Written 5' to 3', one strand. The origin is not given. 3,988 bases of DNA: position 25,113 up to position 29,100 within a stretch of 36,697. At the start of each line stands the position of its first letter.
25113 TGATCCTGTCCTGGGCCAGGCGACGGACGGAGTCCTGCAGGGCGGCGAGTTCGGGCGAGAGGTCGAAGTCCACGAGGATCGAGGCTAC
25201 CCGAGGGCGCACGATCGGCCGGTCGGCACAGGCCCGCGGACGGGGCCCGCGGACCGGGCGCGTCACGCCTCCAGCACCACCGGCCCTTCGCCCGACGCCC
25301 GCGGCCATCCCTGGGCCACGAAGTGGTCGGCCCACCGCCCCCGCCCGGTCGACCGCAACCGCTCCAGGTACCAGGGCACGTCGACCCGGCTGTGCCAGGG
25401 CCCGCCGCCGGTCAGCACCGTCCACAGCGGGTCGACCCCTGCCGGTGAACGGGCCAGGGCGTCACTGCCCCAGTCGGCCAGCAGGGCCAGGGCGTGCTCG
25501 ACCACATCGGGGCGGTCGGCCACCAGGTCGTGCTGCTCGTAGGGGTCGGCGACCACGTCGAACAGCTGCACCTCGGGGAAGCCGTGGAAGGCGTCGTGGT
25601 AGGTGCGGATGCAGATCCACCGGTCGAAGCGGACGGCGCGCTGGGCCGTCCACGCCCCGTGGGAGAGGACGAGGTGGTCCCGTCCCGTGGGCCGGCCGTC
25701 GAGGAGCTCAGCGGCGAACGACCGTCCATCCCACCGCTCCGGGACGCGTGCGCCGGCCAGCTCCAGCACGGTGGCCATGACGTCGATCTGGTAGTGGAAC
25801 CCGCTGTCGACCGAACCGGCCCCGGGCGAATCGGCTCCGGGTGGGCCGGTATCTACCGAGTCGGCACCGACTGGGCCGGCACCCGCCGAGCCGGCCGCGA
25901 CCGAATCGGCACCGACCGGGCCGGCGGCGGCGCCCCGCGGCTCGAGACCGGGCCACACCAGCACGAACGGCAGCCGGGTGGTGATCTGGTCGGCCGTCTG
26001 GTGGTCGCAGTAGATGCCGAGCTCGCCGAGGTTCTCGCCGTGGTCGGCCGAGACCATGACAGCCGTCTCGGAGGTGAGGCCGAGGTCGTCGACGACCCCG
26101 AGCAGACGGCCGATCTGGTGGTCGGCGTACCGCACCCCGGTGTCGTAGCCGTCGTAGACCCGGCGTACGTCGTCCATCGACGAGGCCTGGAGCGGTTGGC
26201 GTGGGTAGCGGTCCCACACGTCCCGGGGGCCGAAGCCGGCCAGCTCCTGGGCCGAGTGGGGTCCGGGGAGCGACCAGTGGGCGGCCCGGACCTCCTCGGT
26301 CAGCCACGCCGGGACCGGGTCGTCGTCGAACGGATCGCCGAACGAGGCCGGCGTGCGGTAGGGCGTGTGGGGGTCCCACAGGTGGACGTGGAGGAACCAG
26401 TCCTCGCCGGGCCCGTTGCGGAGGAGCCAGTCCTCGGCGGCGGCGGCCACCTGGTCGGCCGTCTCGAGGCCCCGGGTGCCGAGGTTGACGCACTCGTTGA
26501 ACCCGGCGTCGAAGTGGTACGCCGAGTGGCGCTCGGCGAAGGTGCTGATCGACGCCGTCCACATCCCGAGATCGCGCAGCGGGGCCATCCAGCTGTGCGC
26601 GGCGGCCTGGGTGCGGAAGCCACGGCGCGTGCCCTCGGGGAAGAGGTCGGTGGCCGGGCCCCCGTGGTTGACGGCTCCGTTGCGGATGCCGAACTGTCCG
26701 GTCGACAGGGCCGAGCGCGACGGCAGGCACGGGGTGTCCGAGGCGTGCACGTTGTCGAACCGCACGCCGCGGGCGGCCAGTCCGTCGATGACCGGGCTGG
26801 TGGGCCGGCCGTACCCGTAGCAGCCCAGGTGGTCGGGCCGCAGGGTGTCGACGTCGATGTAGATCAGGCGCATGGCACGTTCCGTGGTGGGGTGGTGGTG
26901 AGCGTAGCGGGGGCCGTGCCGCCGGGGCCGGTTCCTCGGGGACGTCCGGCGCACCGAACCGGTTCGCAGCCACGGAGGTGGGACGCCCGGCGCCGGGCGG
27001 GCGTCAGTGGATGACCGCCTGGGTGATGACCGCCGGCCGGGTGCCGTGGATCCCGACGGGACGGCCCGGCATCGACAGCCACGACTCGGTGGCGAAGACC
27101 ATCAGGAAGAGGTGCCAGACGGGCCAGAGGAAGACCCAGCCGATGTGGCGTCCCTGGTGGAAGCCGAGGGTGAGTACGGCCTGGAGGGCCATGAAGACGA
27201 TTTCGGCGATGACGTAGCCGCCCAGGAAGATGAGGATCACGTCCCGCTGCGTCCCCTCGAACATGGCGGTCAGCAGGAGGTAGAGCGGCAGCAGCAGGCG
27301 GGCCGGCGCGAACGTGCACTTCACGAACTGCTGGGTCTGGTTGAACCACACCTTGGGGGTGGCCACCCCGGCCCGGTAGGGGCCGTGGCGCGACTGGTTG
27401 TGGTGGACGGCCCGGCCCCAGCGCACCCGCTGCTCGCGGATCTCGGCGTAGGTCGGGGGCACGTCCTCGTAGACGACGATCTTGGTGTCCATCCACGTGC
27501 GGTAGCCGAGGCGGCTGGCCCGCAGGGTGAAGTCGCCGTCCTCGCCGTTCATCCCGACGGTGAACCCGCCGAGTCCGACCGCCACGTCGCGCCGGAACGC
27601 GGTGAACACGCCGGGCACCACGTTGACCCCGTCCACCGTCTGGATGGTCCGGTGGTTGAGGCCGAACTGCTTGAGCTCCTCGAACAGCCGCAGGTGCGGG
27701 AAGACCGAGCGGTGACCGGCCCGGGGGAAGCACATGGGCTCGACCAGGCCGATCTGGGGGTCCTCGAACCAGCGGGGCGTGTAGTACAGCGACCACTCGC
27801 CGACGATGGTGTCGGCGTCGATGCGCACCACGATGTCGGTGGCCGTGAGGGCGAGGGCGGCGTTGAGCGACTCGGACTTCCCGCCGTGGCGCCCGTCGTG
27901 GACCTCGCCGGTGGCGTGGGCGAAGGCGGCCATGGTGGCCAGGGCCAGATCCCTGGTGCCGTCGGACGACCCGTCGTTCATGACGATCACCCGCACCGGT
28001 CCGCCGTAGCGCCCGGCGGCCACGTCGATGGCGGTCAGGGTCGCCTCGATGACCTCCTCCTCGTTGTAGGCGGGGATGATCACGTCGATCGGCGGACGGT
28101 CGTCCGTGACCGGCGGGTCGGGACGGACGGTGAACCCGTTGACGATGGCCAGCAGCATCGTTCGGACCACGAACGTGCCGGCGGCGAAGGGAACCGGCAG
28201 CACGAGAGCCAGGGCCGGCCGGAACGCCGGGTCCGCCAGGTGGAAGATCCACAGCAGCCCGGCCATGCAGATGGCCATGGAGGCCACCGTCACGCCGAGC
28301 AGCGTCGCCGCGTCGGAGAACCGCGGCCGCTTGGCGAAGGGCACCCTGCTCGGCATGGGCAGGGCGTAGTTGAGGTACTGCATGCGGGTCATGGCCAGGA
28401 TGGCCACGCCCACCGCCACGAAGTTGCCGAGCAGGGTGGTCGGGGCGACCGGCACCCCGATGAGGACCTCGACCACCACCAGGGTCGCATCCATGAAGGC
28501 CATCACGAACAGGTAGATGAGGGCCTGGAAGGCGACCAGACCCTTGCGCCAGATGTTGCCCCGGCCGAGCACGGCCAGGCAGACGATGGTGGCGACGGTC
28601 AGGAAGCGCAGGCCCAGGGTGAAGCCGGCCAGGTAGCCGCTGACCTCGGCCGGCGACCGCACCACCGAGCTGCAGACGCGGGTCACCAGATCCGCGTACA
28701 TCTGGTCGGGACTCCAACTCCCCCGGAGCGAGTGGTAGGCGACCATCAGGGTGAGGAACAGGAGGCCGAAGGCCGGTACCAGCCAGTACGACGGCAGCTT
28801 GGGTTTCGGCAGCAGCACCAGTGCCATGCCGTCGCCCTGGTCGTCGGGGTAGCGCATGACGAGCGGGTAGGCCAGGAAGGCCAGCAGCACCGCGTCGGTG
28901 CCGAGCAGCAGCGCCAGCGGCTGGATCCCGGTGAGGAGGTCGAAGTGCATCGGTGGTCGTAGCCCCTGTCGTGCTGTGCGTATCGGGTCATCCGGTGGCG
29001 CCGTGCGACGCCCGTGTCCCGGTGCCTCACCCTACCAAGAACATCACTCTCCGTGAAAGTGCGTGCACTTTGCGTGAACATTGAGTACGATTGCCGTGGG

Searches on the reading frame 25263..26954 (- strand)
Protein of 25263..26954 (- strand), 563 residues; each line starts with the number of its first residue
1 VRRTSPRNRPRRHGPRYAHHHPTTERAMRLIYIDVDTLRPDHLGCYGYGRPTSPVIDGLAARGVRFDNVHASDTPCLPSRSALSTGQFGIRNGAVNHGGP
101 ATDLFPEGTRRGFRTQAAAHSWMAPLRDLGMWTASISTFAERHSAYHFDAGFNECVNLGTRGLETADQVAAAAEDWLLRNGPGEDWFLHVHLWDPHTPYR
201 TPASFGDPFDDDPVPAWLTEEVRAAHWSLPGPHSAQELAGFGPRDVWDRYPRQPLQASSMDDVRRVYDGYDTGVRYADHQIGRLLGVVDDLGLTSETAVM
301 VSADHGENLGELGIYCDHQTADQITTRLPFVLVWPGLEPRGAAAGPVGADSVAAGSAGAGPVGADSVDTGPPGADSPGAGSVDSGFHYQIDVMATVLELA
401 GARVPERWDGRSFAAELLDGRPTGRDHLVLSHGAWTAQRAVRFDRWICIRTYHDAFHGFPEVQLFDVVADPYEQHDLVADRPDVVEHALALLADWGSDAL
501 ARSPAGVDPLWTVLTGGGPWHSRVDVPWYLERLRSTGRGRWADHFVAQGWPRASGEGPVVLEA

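Call 8: search_protein_families(library=pfam, proteins=[window:25263-26954:-], max_evalue=0.01)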
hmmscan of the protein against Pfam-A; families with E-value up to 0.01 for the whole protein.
window:25263-26954:- (563 aa): 3 families
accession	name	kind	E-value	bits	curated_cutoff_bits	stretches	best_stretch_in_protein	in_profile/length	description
PF00884.28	Sulfatase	-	1.4e-32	113.7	25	1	30-401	3-300/301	Sulfatase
PF01663.27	Phosphodiest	-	1.4e-06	28.6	23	1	30-306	1-220/342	Type I phosphodiesterase / nucleotide pyrophosphatase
PF16347.10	SGSH_C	-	2.3e-05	25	29.3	1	385-481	36-135/154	N-sulphoglucosamine sulphohydrolase, C-terminal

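Call 22: search_protein_families(library=ncbifam, proteins=[window:25263-26876:-], max_evalue=0.001)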
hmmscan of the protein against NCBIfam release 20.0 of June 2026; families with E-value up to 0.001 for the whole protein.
window:25263-26876:- (537 aa): 12 families
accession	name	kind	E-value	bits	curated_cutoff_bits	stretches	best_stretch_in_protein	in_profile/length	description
NF010322.0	PRK13759.1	equivalog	7.7e-33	113.7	481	3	143-310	185-335/486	arylsulfatase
TIGR03417.1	chol_sulfatase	equivalog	5.4e-26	91.5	433.45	2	106-316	127-327/500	choline-sulfatase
NF045661.1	HdlasePehA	equivalog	7.7e-22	77.6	900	2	153-290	195-330/506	phosphoric/sulfuric ester hydrolase PehA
NF052527.1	Mn_arylsulf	exception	5e-14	52.1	850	1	234-291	257-314/479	manganese-dependent arylsulfatase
NF028537.1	P_eth_NH2_trans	domain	3.2e-06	26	500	1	240-290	409-459/527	phosphoethanolamine--lipid A transferase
NF047438.1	polymyxin_MCR12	exception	3.2e-05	22.5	1200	1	230-291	412-470/548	MCR-12 family phosphoethanolamine--lipid A transferase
NF033408.5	polymyxin_MCR3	exception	4.7e-05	22.1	1225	1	240-304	412-479/540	MCR-3 family phosphoethanolamine--lipid A transferase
NF033409.0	poly_MCR3_broad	equivalog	0.00012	20.8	1075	1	240-304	408-475/535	MCR-3-related phosphoethanolamine--lipid A transferase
NF007160.0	PRK09598.1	equivalog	0.0002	19.9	561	0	242-290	404-450/523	phosphoethanolamine--lipid A transferase EptA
NF033463.1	polymyxin_MCR5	exception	0.00027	19.7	1250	1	241-290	422-470/547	MCR-5 family phosphoethanolamine--lipid A transferase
NF053859.1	polymyxin_MCR13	exception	0.00033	19.6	1250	1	240-303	412-478/541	MCR-13 family phosphoethanolamine--lipid A transferase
NF033671.1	polymyxin_MCR7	exception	0.00034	19.3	1250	1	225-303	398-476/539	MCR-7 family phosphoethanolamine--lipid A transferase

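Call 65: search_solved_structures(query=window:25263-26873:-, max_evalue=1e-10, show_alignments=2)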
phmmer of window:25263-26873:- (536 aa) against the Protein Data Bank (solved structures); distinct sequences matched with E-value up to 1e-10: 17.
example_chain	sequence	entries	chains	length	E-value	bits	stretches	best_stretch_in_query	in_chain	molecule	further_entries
4upi_A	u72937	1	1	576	1.5e-18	70.2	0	3-74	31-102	SULFATASE FAMILY PROTEIN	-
6hhm_A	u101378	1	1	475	3.7e-18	68.9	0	158-318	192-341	Arylsulfatase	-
7oz8_AAA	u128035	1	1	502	1.5e-17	66.9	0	156-309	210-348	Choline-sulfatase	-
6ioz_A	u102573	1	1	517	1.5e-16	63.6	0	158-311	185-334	Iduronate 2-sulfatase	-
5fql_A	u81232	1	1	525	1.7e-16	63.4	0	158-311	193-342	IDURONATE-2-SULFATASE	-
4upl_A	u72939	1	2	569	3.8e-16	62.3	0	1-73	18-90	SULFATASE FAMILY PROTEIN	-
7stt_A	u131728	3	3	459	2.5e-14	56.3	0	362-477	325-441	N-acetylgalactosamine-6-sulfatase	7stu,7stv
4upk_A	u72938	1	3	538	6.9e-14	54.8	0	144-319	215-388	PHOSPHONATE MONOESTER HYDROLASE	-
5g2v_A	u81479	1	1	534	2.1e-13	53.2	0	4-111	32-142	N-ACETYLGLUCOSAMINE-6-SULFATASE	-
6pt4_B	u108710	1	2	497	5.3e-13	51.9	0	159-313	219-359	exo-2S-iota carrageenan S1 sulfatase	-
7ana_AAA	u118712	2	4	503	1.2e-12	50.7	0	345-464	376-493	N-acetylgalactosamine-6-sulfatase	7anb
2vqr_A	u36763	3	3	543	1.3e-12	50.6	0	348-396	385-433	PUTATIVE SULFATASE | Multifunctional alkaline phosphatase superfamily protein pRL90232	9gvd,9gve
9bas_B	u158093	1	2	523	7.5e-12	48.1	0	5-74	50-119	S1_15A sulfatase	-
6ptk_A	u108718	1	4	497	8.9e-12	47.9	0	159-313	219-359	exo-2S-iota carrageenan S1 sulfatase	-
6fny_A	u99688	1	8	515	1.1e-11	47.6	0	156-312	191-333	Choline-sulfatase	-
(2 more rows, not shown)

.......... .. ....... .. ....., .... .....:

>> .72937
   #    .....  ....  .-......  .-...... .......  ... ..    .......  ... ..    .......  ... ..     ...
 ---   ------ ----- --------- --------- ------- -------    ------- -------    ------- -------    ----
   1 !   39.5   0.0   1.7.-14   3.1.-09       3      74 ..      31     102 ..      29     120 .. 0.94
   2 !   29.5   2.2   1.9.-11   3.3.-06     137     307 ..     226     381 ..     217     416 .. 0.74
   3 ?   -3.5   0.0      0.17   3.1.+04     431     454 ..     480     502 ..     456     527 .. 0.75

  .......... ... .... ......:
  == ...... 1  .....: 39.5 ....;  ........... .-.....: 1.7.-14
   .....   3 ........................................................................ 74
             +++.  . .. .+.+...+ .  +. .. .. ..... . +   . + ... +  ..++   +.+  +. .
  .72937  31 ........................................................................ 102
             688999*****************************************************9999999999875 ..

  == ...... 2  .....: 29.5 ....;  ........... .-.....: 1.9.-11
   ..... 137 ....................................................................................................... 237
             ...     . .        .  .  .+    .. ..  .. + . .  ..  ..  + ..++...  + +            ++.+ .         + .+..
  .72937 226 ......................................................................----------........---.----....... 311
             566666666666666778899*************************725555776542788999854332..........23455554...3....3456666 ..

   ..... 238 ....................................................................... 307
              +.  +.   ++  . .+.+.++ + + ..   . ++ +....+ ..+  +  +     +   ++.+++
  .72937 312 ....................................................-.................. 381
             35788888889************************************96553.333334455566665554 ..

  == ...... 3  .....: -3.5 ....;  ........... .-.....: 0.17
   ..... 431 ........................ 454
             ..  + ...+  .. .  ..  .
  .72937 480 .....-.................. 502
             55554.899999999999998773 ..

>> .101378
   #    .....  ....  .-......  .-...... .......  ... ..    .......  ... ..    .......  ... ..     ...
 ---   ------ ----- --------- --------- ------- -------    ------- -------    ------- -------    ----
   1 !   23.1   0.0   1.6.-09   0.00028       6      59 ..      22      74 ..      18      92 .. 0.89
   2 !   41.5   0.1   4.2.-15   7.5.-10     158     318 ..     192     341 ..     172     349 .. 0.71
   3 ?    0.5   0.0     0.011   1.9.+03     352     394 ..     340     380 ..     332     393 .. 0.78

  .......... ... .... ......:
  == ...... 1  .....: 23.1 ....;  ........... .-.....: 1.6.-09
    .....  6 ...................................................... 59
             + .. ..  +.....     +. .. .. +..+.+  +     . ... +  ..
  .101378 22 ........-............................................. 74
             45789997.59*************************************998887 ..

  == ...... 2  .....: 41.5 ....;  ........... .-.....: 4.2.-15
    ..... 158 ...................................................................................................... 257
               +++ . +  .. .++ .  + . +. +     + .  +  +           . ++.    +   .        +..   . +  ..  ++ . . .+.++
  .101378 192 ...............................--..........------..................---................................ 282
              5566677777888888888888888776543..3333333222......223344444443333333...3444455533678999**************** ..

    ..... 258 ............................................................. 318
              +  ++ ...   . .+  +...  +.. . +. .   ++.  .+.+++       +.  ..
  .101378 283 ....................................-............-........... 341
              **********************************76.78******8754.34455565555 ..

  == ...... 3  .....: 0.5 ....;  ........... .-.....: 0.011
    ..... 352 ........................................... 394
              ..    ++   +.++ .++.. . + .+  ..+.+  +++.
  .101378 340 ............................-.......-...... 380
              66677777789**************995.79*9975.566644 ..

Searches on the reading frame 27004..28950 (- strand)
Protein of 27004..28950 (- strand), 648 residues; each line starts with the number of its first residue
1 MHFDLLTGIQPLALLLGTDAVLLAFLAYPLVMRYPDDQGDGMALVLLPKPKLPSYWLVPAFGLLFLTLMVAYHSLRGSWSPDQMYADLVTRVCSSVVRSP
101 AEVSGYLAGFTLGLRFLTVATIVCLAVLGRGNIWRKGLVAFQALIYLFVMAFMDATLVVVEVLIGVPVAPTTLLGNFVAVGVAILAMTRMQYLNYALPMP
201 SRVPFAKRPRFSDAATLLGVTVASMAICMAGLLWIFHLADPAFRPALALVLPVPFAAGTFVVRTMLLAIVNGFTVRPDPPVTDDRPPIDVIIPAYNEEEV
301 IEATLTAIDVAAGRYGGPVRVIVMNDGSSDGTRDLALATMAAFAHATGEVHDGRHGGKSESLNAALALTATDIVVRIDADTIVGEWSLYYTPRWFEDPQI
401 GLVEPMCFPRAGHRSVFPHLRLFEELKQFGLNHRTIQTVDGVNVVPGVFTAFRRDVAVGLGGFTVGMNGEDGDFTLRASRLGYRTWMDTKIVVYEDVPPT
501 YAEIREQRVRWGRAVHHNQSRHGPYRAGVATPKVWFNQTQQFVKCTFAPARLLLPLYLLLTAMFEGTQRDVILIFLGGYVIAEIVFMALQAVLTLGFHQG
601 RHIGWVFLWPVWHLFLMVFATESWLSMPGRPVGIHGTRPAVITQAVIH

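Call 3: search_protein_families(library=pfam, proteins=[window:27004-28950:-], max_evalue=0.01)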
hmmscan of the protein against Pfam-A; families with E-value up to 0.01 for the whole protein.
window:27004-28950:- (648 aa): 4 families
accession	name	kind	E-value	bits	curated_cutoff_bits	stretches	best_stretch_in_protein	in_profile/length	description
PF13641.12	Glyco_tranf_2_3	-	3.3e-25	89.9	27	1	286-513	1-229/230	Glycosyltransferase like family 2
PF13632.12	Glyco_trans_2_3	-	2.8e-16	60.4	27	1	373-573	1-183/198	Glycosyl transferase family group 2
PF00535.33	Glycos_transf_2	-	6.7e-16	59.1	23.3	1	290-455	2-162/168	Glycosyl transferase family 2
PF13506.12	Glyco_transf_21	-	9.3e-05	22.4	21.7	1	361-513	21-174/174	Glycosyl transferase family 21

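Call 22: search_protein_families(library=ncbifam, proteins=[window:27004-28950:-], max_evalue=0.001)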
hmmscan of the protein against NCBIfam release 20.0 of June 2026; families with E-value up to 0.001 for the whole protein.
window:27004-28950:- (648 aa): 15 families
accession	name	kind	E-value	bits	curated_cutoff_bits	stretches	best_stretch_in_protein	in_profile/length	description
TIGR03937.1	PgaC_IcaA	equivalog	4.5e-29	101.6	422.3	1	280-615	39-373/407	poly-beta-1,6-N-acetyl-D-glucosamine synthase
TIGR03965.1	mycofact_glyco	equivalog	1.5e-16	60.4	280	1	268-617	56-400/467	mycofactocin biosynthesis glycosyltransferase MftF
TIGR04242.1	nodulat_NodC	equivalog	1.3e-11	44.1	550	1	277-401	39-162/395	chitooligosaccharide synthase NodC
NF010496.0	PRK13915.1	equivalog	3.5e-11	42.7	262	1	288-382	33-128/307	glucosyl-3-phosphoglycerate synthase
TIGR03111.1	glyc2_xrt_Gpos1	hypoth_equivalog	1.4e-09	37.3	363.95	1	282-514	45-285/439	TIGR03111 family XrtG-associated glycosyltransferase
TIGR03030.1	CelA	equivalog_domain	1.5e-09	36.5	699.1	1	247-584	92-450/714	UDP-forming cellulose synthase catalytic subunit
TIGR03469.1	HpnB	hypoth_equivalog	5.4e-08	32.3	379.25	1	281-341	39-97/386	hopene-associated glycosyltransferase HpnB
NF041865.1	EpsU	equivalog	8e-08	31.7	700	1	249-388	7-140/394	exopolysaccharide biosynthesis GT2 family glycosyltransferase EpsU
NF041875.1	EPS_EpsD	equivalog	1.8e-07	30.9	370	1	288-502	1-214/325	exopolysaccharide biosynthesis glycosyltransferase EpsD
TIGR04283.1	glyco_like_mftF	equivalog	1.9e-07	30.9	182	1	289-383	2-85/221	TIGR04283 family arsenosugar biosynthesis glycosyltransferase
NF008558.0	PRK11498.1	equivalog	4e-06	25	992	1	282-514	269-500/872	UDP-forming cellulose synthase catalytic subunit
NF007986.1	PRK10714.1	equivalog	5.3e-05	22.4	529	1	288-380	8-100/316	undecaprenyl-phosphate 4-deoxy-4-formamido-L-arabinose transferase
NF007482.0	PRK10073.1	equivalog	8e-05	21.8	423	1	285-383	5-98/334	glycosyltransferase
NF047683.1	TeichurnBiosyTuaG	equivalog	0.00034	20.3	400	1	283-381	3-97/252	teichuronic acid biosynthesis protein TuaG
NF047588.1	GlcsyltransPgfSStrep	equivalog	0.00058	19.2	500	0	288-380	3-95/308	glycosyltransferase PgfS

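Call 37: search_solved_structures(query=window:27004-28947:-, max_evalue=0.01)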
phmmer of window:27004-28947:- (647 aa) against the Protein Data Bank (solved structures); distinct sequences matched with E-value up to 0.01: 12.
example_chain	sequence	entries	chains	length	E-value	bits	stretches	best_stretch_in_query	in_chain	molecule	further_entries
6yv7_A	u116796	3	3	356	1e-14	56.9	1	272-500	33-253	Glycosyl transferase, family 2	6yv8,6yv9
6yv7_B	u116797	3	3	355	1.1e-14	56.9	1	272-500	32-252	Glycosyl transferase, family 2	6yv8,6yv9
4y6n_A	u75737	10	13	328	5.1e-06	28.2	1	286-381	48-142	Glucosyl-3-phosphoglycerate synthase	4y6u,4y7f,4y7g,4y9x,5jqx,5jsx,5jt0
3e25_A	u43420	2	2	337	5.2e-06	28.1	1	286-381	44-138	Putative uncharacterized protein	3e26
4ddz_A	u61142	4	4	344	5.4e-06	28.1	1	286-381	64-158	GLUCOSYL-3-PHOSPHOGLYCERATE SYNTHASE (GpgS) | Glucosyl-3-phosphoglycerate synthase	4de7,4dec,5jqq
7pdo_A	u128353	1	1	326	4.7e-05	25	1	286-381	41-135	Glucosyl-3-phosphoglycerate synthase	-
7p5l_A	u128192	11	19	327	4.7e-05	25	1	286-381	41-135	Glucosyl-3-phosphoglycerate synthase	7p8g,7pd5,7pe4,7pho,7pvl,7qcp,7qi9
9bhc_C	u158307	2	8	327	5e-05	24.9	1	286-379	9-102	Undecaprenyl-phosphate 4-deoxy-4-formamido-L-arabinose transferase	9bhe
8vxh_A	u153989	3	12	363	5.2e-05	24.8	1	286-379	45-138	Undecaprenyl-phosphate 4-deoxy-4-formamido-L-arabinose transferase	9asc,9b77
9hwj_A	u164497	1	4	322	6.6e-05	24.5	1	287-379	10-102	Undecaprenyl-phosphate 4-deoxy-4-formamido-L-arabinose transferase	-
3ckj_A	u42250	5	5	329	0.0014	20.1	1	286-381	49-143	Putative uncharacterized protein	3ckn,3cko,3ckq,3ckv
6p61_A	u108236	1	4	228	0.0036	18.8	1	284-383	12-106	Glycosyltransferase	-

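Call 39: search_dna_similar(query=window:27004-28947:-, collection=plasmids, mode=protein, max_evalue=1e-10, max_rows=40)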
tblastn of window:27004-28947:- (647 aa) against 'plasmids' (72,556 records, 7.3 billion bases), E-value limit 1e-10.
Records with a match: 55; places in all: 55; records where one place covers at least 80% of the query: 0.
Best place of each record, by identity: <60% 55.
By first word of the organism name: Bacillus 10; Sphingobium 8; Sulfitobacter 7; Streptomyces 3; Phyllobacterium 3; Natrinema 2; Sphingomonas 2; Deinococcus 2; Novosphingobium 2; Methylocystis 2; and 13 more.
By predicted mobility (MOB-suite, as given by PLSDB): non-mobilizable 39; conjugative 9; mobilizable 7.
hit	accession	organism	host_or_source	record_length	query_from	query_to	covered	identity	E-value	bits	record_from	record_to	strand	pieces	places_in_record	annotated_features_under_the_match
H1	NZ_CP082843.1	Prevotella nigrescens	-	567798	293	620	51%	25.7%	2e-13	82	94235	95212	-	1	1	glycosyltransferase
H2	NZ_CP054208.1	Rhodococcus qingshengii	cell culture,carbendazim contaminated ...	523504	293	521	35%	36.2%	1e-32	142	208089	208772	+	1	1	glycosyltransferase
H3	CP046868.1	Salinibaculum litoreum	pure culture,isolated from salted brown ...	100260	293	548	40%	30.2%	4e-11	74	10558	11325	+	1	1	record has no annotation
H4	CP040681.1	Halostella pelagica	pure culture,isolated from salted brown ...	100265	293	548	40%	30.2%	4e-11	74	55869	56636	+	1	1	record has no annotation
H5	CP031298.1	Natrinema thermotolerans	Cell culture,Korean salt-fermented food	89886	293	521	35%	33.5%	1e-18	99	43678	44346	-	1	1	glycosyltransferase family 2 protein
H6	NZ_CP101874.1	Natrinema thermotolerans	cell culture,salt-fermented food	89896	293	521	35%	33.5%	1e-18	99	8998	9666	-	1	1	glycosyltransferase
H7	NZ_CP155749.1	Sphingomonas parapaucimobilis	Chinese cabbage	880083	293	537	38%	30.9%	9e-19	99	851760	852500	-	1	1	glycosyltransferase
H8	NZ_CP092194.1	Deinococcus sp. KNUC1210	Setaria viridis,cell ...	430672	293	537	38%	30.4%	6e-18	96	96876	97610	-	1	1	glycosyltransferase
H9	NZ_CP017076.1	Novosphingobium resinovorum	single cell,soil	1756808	293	511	34%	32.7%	2e-20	104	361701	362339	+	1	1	none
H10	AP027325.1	Sphingobium sp. TomTYG46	-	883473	293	537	38%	29.1%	5e-17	94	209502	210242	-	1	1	glycosyl transferase family 2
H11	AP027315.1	Sphingobium sp. TomMM15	-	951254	293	537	38%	29.1%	5e-17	93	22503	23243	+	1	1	glycosyl transferase family 2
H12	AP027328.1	Sphingobium sp. TomTYG64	-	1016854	293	537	38%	29.1%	6e-17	93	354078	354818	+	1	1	glycosyl transferase family 2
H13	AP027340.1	Sphingobium sp. TomTYG73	-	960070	293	537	38%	29.1%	1e-16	92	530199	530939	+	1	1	glycosyl transferase family 2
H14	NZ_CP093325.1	Bacillus sp. N5-665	whole organism,peat soil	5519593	293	542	39%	28.2%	2e-18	98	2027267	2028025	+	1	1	none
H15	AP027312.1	Sphingobium sp. TomMM7A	-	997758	293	537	38%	28.7%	4e-17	94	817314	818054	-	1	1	glycosyl transferase family 2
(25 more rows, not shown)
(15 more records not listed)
